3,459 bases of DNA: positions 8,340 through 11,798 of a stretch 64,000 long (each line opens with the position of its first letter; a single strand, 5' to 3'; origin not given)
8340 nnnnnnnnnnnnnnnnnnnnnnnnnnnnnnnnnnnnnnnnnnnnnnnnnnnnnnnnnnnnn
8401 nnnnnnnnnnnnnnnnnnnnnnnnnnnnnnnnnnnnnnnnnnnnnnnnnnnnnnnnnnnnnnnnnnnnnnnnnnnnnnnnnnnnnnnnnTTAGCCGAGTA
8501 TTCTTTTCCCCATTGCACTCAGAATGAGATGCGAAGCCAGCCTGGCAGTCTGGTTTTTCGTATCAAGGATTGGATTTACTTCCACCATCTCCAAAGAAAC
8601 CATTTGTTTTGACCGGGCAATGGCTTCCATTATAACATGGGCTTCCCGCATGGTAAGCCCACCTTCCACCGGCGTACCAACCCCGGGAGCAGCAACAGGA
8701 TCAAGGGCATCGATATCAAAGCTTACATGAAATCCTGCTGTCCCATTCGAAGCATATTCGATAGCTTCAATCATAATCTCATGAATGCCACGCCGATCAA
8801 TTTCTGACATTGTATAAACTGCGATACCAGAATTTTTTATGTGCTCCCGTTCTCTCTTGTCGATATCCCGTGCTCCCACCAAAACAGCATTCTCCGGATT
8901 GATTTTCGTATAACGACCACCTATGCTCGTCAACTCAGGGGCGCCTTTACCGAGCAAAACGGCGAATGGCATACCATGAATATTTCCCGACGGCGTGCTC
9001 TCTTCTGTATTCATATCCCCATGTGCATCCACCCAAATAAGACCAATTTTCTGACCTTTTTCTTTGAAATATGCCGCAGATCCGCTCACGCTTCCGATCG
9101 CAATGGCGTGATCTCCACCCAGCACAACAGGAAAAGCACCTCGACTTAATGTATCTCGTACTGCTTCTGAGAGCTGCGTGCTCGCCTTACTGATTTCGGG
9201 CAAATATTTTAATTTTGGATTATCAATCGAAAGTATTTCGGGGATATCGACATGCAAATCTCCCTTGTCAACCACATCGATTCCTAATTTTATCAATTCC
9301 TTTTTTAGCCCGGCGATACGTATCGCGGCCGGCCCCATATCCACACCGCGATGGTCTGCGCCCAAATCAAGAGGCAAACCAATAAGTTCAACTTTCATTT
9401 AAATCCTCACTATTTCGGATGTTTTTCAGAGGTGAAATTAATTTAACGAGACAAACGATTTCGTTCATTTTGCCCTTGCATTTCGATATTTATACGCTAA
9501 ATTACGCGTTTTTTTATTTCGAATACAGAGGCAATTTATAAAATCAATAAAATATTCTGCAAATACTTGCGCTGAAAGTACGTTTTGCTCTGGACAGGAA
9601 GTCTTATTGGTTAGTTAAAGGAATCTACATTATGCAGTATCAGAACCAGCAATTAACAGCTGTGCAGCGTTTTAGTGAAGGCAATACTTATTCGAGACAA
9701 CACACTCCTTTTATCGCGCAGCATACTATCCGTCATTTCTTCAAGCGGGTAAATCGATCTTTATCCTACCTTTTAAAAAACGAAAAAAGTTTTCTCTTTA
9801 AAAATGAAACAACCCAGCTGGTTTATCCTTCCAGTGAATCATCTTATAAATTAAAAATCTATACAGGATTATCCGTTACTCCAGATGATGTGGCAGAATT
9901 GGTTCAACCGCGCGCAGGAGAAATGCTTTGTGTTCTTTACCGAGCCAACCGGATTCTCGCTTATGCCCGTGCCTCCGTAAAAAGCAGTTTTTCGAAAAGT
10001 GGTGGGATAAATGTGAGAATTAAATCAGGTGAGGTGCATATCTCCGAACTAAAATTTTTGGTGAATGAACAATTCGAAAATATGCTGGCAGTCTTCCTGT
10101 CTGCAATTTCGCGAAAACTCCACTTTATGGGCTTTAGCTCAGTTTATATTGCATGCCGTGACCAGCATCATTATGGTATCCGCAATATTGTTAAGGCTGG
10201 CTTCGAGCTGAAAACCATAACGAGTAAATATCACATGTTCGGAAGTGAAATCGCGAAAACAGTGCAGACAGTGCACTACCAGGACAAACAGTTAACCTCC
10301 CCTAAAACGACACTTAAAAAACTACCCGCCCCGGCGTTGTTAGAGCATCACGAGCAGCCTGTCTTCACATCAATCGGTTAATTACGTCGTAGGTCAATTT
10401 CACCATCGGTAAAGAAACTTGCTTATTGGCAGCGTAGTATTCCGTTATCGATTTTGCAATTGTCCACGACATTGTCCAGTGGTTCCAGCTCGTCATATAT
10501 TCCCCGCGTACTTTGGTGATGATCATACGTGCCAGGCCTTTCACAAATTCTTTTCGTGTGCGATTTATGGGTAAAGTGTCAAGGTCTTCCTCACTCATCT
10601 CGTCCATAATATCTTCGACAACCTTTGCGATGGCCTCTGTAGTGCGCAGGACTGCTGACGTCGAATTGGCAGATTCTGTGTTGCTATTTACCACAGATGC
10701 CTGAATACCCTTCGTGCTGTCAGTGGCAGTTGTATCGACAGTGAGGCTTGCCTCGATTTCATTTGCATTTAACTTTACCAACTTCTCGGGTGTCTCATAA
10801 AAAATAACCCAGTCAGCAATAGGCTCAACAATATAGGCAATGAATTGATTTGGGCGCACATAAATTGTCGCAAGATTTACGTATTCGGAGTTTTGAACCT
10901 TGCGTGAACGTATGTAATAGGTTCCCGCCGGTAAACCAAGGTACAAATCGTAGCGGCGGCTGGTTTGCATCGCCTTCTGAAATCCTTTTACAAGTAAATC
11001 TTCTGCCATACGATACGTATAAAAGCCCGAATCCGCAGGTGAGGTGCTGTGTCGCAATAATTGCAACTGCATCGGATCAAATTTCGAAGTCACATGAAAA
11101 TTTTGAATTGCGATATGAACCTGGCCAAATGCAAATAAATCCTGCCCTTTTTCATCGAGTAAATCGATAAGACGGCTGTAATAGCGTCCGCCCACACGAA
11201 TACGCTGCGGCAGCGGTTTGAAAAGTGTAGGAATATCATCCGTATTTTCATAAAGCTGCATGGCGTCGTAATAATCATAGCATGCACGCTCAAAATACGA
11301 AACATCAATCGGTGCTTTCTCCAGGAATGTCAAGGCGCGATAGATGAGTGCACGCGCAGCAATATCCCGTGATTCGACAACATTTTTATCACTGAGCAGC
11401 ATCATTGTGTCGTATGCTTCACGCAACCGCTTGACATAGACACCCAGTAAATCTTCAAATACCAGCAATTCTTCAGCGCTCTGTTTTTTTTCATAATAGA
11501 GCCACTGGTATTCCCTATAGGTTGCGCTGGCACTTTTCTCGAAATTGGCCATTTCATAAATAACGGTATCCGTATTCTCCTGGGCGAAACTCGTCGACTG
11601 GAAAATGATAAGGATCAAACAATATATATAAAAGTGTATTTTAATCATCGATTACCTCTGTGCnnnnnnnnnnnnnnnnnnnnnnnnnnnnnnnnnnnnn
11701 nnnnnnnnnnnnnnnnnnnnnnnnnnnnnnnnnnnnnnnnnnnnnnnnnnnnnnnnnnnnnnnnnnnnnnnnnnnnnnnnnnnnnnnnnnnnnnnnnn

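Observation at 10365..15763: Five-gene cluster of exported or membrane proteins with no recognisable family, containing a duplicated ~150-aa module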

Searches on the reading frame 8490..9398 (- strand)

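Call 3: search_protein_families(library=pfam, proteins=[window:8490-9398:-], max_evalue=1)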
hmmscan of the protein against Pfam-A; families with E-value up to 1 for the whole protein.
window:8490-9398:- (302 aa): 1 family
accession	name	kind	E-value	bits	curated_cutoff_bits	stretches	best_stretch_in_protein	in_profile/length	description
PF00491.26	Arginase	-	1.9e-78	264.2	22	1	2-296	2-279/280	Arginase family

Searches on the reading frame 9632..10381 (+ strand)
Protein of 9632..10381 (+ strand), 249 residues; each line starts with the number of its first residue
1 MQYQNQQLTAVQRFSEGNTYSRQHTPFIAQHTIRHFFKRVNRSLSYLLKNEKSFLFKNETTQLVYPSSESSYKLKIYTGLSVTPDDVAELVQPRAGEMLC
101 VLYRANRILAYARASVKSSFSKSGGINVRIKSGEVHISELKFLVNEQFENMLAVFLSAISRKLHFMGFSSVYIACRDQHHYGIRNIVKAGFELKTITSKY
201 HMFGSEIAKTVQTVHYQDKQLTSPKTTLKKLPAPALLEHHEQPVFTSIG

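Call 3: search_protein_families(library=pfam, proteins=[window:9632-10381:+], max_evalue=1)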
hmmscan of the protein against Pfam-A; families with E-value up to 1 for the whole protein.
window:9632-10381:+ (249 aa): 0 families

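Call 4: search_protein_families(library=ncbifam, proteins=[window:9632-10381:+], max_evalue=1)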
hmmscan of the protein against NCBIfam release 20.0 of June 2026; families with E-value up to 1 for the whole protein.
window:9632-10381:+ (249 aa): 1 family
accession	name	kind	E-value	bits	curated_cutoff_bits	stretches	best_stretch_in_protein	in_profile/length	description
NF009695.0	PRK13222.1-2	equivalog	0.0079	15.7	225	1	146-240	72-159/226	phosphoglycolate phosphatase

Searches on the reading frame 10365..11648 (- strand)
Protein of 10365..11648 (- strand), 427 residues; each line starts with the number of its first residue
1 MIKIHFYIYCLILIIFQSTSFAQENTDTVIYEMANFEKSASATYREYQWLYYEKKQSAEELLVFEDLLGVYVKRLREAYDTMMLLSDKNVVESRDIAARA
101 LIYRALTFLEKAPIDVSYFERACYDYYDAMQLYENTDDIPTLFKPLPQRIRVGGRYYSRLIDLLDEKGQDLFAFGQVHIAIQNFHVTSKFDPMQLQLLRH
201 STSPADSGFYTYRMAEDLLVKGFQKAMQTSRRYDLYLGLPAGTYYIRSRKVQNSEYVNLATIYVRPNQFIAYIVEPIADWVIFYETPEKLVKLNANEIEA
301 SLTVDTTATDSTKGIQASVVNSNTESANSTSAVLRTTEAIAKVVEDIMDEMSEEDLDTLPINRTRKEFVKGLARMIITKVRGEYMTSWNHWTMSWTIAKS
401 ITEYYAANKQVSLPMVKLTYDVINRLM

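Call 3: search_protein_families(library=pfam, proteins=[window:10365-11648:-], max_evalue=1)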
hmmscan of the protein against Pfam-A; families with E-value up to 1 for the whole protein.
window:10365-11648:- (427 aa): 1 family
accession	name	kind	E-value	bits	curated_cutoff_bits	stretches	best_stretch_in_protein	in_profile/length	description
PF24270.1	HTH_Cmi2_C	-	0.046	14.4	27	1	305-356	66-117/125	Cmi2, C-terminal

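Call 4: search_protein_families(library=ncbifam, proteins=[window:10365-11648:-], max_evalue=1)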
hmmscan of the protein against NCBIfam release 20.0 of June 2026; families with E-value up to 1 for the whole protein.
window:10365-11648:- (427 aa): 0 families

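Call 8: find_encoding_contigs(protein=window:10365-11648:-, flank=10000, max_places=6)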
Protein window:10365-11648:- (427 aa): 6 contigs read that carry it; 5 places shown.
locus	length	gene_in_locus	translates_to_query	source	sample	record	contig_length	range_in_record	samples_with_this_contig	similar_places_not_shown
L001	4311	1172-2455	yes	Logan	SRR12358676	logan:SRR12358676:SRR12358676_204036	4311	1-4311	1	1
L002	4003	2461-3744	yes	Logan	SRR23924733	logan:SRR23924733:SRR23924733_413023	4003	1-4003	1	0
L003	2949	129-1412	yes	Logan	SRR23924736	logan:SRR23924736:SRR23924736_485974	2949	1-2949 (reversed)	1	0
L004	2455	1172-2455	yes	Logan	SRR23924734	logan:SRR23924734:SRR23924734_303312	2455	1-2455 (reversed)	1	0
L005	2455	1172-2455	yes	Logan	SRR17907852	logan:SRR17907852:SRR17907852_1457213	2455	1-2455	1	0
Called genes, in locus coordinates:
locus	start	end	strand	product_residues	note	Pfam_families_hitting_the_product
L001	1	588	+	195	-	?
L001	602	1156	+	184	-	-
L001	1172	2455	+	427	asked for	-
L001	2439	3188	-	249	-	-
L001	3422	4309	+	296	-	?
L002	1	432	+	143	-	?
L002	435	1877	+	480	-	-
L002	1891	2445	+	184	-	-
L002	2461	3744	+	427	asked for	-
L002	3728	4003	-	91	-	?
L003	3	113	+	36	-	?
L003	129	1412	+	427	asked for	-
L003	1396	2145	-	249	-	-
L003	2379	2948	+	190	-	?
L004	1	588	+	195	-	?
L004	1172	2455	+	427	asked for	?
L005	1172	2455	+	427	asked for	?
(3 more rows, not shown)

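Call 9: find_homologous_proteins(query=window:10365-11648:-)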
Query window:10365-11648:- (427 aa): 45 proteins with E <= 0.001 among 3312 candidates.
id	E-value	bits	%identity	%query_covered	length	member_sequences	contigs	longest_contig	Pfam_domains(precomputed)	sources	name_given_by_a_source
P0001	1.0e-235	800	83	100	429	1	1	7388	-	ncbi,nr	ncbi:MAG: hypothetical protein DWQ10_02695 [Calditrichaeota bacterium]|nr:MAG: hypothetical protein 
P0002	3.3e-223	759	80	99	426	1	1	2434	-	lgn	-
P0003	5.7e-217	738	78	99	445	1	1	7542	-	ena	-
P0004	7.9e-215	731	76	100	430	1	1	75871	-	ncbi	-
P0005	4.8e-214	729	78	96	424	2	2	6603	-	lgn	-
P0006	4.7e-195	666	100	70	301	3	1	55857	-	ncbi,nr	ncbi:hypothetical protein KC799_04185, partial [candidate division KSB1 bacterium]|nr:hypothetical p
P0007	1.1e-154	533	56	100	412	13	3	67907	-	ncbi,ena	-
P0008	2.1e-153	529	58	95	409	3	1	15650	-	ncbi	-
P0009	4.1e-138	479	53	97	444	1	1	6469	-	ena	-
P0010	2.2e-137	476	50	98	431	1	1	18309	-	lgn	-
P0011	4.7e-134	465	51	100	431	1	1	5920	-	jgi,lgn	jgi:tetratricopeptide (TPR) repeat protein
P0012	7.0e-133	461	49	97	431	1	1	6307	-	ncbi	ncbi:MAG: hypothetical protein ACE5I1_04695 [bacterium]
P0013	1.3e-132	461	51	97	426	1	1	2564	-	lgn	-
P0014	7.3e-132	458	52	95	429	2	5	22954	-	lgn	-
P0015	2.6e-131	456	51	98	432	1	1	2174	-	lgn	-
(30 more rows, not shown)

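Call 11: find_related_loci(query=A1, collection=genome_contigs, flank=10000)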
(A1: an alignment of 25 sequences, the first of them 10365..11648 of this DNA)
Query A1 (427 aa) in genome_contigs; peptide patterns used: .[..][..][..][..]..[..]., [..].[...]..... (x = any residue, [..] = any of these).
56 stretches matched a pattern; 19 encode a relative of the query (tblastn E <= 1e-3); 19 distinct loci.
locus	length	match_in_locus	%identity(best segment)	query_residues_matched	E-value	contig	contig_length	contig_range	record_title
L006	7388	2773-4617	83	1-427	0e+0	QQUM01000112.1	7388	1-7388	MAG: Calditrichaeota bacterium isolate CLD5 2399, whole genome shotgun sequence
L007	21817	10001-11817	78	6-427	0e+0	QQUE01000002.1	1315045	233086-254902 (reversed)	MAG: Calditrichaeota bacterium isolate CLD2 2, whole genome shotgun sequence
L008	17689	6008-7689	56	1-427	1e-166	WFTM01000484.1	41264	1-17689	MAG: candidate division KSB1 bacterium isolate S139_20 k151_93111, whole genome shotgun sequence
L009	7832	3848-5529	55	1-427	5e-166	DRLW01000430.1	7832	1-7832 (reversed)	MAG TPA_asm: Bacteroidetes bacterium isolate HyVt-473 HyVt-473_k145_423643, whole genome shotgun sequence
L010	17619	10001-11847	51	2-426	5e-137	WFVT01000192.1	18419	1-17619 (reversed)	MAG: candidate division KSB1 bacterium isolate S140_5 k151_392042, whole genome shotgun sequence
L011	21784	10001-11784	49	5-426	7e-136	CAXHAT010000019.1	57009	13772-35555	MAG TPA_asm: uncultured Deferribacteres bacterium isolate SRR12479933_maxbin2_2 genome assembly, contig: ERZ4874384.21,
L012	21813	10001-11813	49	8-426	1e-134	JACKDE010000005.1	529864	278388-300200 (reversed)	MAG: Deferribacteres bacterium isolate HK-STAS-KSB1-1 HK-STAS-KSB1-1_5, whole genome shotgun sequence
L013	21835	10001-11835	49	2-423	7e-135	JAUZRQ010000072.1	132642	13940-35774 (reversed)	MAG: candidate division KSB1 bacterium isolate GS19_ROV16_BS04-AMOR20_M0784 AMOR20_M0784_contig72, whole genome shotgun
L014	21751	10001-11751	76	1-427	0e+0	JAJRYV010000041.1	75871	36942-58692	MAG: bacterium isolate Dive96_bin3.88 k141_1472165, whole genome shotgun sequence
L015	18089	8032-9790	36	1-426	1e-87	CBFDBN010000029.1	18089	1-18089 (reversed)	MAG TPA_asm: uncultured bacterium isolate SRR26215676_binner13_Refined_113 genome assembly, contig: ERZ25073495.1244, wh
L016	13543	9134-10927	34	3-426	1e-84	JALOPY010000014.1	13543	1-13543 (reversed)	MAG: bacterium isolate Prado141 scaffold_6910, whole genome shotgun sequence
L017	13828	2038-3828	35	6-423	7e-84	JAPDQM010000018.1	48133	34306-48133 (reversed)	MAG: candidate division KSB1 bacterium isolate JZ4_201803_bins_154 JZ-4_201803_bins_154_scaffold_18, whole genome shotgu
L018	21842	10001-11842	37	1-426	1e-83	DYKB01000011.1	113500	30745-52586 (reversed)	MAG TPA_asm: Caldithrix sp. isolate SulCav_AS07-7_41_26 SulCav_AS07_7_92_length_113500_cov_15_787201, whole genome shotg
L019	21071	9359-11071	34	6-423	9e-83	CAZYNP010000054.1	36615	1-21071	MAG TPA_asm: uncultured Cytophagia bacterium isolate binchicken_co274_472 genome assembly, contig: NODE_2910_length_3661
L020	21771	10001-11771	34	2-423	2e-81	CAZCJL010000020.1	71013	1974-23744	MAG TPA_asm: uncultured Cytophagia bacterium isolate SRP141376_co4_213 genome assembly, contig: NODE_663_length_71013_co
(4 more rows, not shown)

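Call 19: search_solved_structures(query=A1, max_evalue=10)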
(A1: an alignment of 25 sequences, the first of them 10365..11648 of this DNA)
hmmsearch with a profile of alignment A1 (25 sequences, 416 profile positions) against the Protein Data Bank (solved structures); distinct sequences matched with E-value up to 10: 1.
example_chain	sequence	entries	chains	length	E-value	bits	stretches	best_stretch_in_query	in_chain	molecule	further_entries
8j07_c3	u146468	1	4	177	0.29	13.2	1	271-366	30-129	DPY30 domain-containing protein 2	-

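Call 53: search_protein_families(library=pfam, alignment_id=A1, max_evalue=10)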
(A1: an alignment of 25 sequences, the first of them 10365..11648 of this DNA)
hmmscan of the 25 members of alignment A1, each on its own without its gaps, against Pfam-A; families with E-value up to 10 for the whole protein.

A. member 1, window:10365-11648:- (427 aa): 1 family
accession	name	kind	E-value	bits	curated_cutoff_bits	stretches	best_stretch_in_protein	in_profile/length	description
PF24270.1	HTH_Cmi2_C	-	0.046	14.4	27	1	305-356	66-117/125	Cmi2, C-terminal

B. families by the number of members that match (of 25 scanned): 8 families
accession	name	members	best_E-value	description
PF21109.2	Stonustoxin_helical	1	0.033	Stonustoxin helical domain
PF24270.1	HTH_Cmi2_C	1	0.046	Cmi2, C-terminal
PF00788.29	RA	1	0.063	Ras association (RalGDS/AF-6) domain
PF22334.1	TubZ_C_2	1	0.07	Phage tubulin-like protein, C-terminal domain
PF00424.23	REV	1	0.079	REV protein (anti-repression trans-activator protein)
PF22625.2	ECR1_N_2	1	0.2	Exosome RNA binding protein RRP4 N-terminal domain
PF06698.16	DUF1192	1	0.2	Protein of unknown function (DUF1192)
PF02463.25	SMC_N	1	0.24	RecF/RecN/SMC N terminal domain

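Call 63: search_protein_representatives(alignment_id=A1)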
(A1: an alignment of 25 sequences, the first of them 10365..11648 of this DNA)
Query: 25 sequences, 416 profile positions. Proteins with E-value up to 0.001 (for the whole library): 20; up to 1e-10: 19; up to 1e-30: 8. The best 20 are listed.
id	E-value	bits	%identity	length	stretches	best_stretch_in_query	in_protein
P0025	7.1e-180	614.7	-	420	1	4-416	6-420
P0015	1.0e-173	594.4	-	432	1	1-416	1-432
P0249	3.6e-162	556.4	-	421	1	6-415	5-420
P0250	6.5e-131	453.5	-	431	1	6-416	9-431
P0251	1.8e-107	376.3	-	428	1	4-416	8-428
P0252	1.8e-75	270.8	-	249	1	161-416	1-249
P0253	4.1e-40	154.4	-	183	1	6-169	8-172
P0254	2.6e-34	135.3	-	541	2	29-302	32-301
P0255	1.3e-30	123.0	-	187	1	1-170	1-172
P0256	2.6e-25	105.6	-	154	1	31-169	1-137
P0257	3.7e-24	101.8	-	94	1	325-416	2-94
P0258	1.0e-23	100.4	-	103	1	4-101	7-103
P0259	3.6e-23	98.6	-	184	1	112-173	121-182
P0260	5.4e-23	98.0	-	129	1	315-415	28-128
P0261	2.3e-21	92.6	-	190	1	7-167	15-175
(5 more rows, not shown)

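Call 69: search_protein_families(library=padloc, proteins=[window:10368-11648:-], max_evalue=0.1)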
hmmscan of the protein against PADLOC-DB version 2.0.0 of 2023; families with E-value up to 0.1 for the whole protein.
window:10368-11648:- (427 aa): 0 families

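Call 70: search_protein_families(library=phrogs, proteins=[window:10368-11648:-], max_evalue=0.1)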
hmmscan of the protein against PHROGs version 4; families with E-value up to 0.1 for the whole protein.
window:10368-11648:- (427 aa): 1 family
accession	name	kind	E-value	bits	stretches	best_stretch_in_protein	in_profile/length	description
phrog_1247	-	other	0.048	13.7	0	374-406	95-124/444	MazG-like pyrophosphatase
